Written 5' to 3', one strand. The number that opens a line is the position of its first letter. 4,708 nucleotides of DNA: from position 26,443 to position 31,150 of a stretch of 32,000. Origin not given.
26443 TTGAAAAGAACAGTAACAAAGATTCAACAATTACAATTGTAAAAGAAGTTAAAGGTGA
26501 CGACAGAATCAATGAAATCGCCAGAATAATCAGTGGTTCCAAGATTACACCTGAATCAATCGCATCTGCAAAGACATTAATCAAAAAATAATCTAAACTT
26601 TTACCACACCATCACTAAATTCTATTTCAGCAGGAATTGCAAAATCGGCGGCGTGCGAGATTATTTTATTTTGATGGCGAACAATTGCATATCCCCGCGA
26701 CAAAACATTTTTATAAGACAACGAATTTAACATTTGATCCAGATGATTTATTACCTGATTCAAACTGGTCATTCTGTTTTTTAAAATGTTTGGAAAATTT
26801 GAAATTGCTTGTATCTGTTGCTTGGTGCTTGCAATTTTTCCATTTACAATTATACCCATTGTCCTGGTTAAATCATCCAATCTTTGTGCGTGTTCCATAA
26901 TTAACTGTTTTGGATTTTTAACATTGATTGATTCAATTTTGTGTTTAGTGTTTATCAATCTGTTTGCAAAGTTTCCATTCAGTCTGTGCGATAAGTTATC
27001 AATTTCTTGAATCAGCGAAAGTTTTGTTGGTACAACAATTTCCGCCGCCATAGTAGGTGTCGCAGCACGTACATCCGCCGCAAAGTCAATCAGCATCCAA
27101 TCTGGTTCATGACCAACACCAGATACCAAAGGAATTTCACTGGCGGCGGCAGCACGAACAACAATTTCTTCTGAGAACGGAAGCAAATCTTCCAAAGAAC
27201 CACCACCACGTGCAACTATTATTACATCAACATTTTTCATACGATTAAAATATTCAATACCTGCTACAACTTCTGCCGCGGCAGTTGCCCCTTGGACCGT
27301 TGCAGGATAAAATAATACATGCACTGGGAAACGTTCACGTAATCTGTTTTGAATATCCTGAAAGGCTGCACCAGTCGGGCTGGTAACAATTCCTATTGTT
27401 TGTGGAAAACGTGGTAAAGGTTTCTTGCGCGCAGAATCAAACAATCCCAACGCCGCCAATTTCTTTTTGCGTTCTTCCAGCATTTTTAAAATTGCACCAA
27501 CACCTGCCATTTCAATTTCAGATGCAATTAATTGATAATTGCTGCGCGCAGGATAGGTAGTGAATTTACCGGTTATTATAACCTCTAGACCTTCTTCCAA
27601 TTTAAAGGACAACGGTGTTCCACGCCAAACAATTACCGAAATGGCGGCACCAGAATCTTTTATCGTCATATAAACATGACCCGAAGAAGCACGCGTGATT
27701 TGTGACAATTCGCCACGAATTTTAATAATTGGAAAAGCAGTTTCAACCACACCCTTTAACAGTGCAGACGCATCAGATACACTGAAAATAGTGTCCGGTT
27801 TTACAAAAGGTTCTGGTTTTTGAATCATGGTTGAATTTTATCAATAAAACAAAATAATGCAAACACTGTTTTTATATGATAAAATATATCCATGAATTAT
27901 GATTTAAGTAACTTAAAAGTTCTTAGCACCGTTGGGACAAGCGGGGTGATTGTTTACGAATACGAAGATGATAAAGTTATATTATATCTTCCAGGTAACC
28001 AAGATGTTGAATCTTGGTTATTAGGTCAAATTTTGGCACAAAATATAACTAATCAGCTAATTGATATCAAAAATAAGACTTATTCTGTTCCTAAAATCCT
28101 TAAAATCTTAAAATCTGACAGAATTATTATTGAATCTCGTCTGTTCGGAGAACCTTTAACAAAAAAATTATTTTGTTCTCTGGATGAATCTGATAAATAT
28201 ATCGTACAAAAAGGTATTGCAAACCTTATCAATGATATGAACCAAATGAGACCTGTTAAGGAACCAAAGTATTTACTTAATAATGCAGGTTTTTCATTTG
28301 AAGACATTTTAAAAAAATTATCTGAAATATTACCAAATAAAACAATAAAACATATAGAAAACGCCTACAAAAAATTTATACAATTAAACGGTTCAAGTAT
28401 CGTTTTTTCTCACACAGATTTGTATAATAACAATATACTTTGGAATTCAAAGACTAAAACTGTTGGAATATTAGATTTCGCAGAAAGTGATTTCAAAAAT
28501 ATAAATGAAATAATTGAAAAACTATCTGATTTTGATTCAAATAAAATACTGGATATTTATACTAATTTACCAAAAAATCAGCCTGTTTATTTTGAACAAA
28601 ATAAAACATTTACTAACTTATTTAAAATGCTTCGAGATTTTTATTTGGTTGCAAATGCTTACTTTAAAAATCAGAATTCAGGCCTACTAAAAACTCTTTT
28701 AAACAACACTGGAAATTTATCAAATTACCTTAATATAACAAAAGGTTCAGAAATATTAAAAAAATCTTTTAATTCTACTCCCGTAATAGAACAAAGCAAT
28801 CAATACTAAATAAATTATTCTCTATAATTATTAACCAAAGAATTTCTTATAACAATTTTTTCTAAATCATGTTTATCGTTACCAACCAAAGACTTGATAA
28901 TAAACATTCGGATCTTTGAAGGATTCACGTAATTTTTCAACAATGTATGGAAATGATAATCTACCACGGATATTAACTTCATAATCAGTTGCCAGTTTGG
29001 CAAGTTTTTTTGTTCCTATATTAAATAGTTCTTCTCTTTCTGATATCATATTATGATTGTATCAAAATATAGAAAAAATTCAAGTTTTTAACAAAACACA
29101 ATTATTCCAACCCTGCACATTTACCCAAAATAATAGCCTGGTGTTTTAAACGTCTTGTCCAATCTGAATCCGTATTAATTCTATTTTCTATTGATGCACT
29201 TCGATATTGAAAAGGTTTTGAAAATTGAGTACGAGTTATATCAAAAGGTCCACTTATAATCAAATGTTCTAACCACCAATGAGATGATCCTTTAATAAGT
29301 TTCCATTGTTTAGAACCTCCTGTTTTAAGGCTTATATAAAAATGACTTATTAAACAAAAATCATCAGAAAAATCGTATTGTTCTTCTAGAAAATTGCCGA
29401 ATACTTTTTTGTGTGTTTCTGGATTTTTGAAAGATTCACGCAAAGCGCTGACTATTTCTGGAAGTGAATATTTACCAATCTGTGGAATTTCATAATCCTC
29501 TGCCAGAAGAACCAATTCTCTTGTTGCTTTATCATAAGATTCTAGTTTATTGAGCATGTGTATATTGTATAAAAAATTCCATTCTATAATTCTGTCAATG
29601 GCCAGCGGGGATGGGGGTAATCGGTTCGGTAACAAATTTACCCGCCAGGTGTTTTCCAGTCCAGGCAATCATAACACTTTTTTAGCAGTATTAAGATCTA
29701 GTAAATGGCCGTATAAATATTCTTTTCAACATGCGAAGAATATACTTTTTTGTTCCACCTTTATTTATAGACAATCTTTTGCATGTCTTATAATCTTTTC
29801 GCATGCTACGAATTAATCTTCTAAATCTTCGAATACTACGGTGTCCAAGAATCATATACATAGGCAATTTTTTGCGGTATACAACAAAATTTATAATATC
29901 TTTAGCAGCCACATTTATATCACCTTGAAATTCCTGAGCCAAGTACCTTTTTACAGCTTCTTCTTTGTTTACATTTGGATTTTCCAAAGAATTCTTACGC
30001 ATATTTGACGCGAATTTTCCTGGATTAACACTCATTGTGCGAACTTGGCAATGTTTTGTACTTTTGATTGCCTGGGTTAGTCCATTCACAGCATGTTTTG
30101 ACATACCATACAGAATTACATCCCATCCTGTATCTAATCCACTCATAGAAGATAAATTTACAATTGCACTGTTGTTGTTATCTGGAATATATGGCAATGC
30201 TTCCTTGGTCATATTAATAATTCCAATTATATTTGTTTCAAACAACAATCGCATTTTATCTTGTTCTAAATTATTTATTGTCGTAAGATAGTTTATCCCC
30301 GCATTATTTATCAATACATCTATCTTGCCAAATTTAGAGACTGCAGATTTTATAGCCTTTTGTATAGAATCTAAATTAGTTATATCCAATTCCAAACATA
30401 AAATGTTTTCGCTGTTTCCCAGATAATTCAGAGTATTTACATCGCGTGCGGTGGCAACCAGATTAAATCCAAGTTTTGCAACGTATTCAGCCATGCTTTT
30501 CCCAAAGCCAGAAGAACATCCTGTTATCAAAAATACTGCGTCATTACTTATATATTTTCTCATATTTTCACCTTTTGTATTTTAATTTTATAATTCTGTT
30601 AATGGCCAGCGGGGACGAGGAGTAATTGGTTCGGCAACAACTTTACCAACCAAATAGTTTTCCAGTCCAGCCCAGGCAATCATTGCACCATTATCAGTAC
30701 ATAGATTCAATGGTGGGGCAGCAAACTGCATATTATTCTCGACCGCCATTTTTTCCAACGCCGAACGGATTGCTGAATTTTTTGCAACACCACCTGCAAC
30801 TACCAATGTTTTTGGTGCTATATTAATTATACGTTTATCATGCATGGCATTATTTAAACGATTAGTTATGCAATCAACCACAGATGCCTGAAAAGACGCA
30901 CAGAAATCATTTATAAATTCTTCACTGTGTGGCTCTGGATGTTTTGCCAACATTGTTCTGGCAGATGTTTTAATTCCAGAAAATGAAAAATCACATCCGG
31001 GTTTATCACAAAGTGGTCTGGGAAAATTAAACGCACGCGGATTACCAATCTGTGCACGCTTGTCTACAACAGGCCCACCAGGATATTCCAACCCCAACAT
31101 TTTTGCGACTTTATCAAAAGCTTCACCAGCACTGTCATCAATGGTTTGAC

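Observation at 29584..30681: Decayed second copy of the tsaD 3' end beyond an SDR gene: footprint of an insertion into tsaD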

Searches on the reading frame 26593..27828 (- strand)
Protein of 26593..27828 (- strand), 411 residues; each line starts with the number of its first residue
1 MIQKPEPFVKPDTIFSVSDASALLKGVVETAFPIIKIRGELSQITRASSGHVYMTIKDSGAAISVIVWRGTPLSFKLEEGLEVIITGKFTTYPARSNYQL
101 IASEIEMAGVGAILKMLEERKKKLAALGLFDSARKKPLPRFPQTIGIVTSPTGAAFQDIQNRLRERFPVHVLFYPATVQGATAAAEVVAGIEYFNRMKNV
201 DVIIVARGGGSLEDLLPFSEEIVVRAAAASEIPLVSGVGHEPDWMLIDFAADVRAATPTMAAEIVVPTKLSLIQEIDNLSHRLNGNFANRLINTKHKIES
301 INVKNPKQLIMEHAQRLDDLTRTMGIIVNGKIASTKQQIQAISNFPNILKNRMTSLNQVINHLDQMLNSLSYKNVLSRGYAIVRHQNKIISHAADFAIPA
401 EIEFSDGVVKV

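Call 5: search_protein_families(library=pfam, proteins=[window:26593-27828:-], max_evalue=0.01)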
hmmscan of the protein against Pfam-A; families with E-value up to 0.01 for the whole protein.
window:26593-27828:- (411 aa): 3 families
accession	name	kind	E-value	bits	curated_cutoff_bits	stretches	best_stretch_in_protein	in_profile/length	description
PF02601.20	Exonuc_VII_L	-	1.1e-85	288.4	35.9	1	129-409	1-312/315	Exonuclease VII, large subunit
PF13742.12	tRNA_anti_2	-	1.3e-22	80.3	27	1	15-106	1-95/95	OB-fold nucleic acid binding domain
PF01336.31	tRNA_anti-codon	-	4.6e-10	39.7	27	1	35-106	1-73/75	OB-fold nucleic acid binding domain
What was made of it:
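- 26593..27828 (-): xseA, the conserved right-hand flank of the variable locus. PF02601 E 1e-85 (call 5).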

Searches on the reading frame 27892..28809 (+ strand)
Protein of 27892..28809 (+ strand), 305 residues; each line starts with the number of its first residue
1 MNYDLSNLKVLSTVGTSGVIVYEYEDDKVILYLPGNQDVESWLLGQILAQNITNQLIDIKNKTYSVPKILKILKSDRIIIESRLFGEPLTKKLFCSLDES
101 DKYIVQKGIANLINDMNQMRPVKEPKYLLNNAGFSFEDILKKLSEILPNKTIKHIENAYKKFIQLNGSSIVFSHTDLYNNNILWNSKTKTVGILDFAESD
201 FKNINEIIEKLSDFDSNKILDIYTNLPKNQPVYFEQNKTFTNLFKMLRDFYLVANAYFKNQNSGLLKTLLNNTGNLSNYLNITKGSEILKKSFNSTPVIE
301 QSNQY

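Call 5: search_protein_families(library=pfam, proteins=[window:27892-28809:+], max_evalue=0.01)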
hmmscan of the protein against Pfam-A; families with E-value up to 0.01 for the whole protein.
window:27892-28809:+ (305 aa): 3 families
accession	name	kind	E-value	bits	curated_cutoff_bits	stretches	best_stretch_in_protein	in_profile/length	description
PF01633.27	Choline_kinase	-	4.3e-07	30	29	1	148-196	140-188/300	Choline/ethanolamine kinase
PF07914.17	DUF1679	-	0.001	18.5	24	1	110-196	206-298/414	Uncharacterized oxidoreductase dhs-27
PF01636.29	APH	-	0.0019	18.4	23.2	1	167-200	165-198/239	Phosphotransferase enzyme family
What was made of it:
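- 27892..28809 (+): Choline/ethanolamine-kinase-like gene, a low-GC accessory gene of the variable locus. PF01633 E 4e-7 (call 5).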

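Call 43: search_protein_families(library=ncbifam, proteins=[window:27892-28809:+], max_evalue=0.001)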
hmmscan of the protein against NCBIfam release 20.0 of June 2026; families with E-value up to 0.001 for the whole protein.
window:27892-28809:+ (305 aa): 1 family
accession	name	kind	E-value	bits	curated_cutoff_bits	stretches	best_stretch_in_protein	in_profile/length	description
TIGR02906.1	spore_CotS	subfamily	0.00096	18.2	172.7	0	107-263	125-287/314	CotS family spore coat protein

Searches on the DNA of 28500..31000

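Call 48: search_rna_families(source=window, start=28500, end=31000, threshold=evalue, max_evalue=1)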
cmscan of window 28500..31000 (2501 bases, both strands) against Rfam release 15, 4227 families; matches with E-value up to 1: 1.
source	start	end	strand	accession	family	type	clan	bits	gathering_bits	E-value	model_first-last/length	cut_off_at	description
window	28569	28623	-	RF04072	mir-7386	Gene; miRNA;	-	21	44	0.85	1-59/59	no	mir-7386 microRNA precursor family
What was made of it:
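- Tried and rejected: Only one chance-level miRNA hit (call 48).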

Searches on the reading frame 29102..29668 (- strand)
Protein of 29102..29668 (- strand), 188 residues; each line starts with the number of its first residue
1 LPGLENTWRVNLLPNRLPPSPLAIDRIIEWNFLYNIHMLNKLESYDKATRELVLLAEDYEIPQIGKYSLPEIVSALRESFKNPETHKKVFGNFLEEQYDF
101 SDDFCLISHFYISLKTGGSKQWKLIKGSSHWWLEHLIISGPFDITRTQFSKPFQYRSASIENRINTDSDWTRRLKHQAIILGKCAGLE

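Call 5: search_protein_families(library=pfam, proteins=[window:29102-29668:-], max_evalue=0.01)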
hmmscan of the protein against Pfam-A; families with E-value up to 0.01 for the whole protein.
window:29102-29668:- (188 aa): 0 families

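Call 32: find_encoding_contigs(protein=window:29102-29557:-, flank=4000, max_places=10)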
Protein window:29102-29557:- (151 aa): no gene with exactly this product is on record in the collection.

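Call 43: search_protein_families(library=ncbifam, proteins=[window:29102-29557:-, L095:7099-7584:+], max_evalue=0.001)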
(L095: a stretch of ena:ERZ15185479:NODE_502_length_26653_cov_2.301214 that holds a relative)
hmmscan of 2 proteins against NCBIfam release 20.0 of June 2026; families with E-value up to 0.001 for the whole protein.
window:29102-29557:- (151 aa): 0 families

L095:7099-7584:+ (161 aa): 0 families
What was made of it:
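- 29102..29557 (-): orf151, an intact member of a hypervariable small-protein family that normally follows tsaD directly. No Pfam or NCBIfam match (calls 5, 43).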
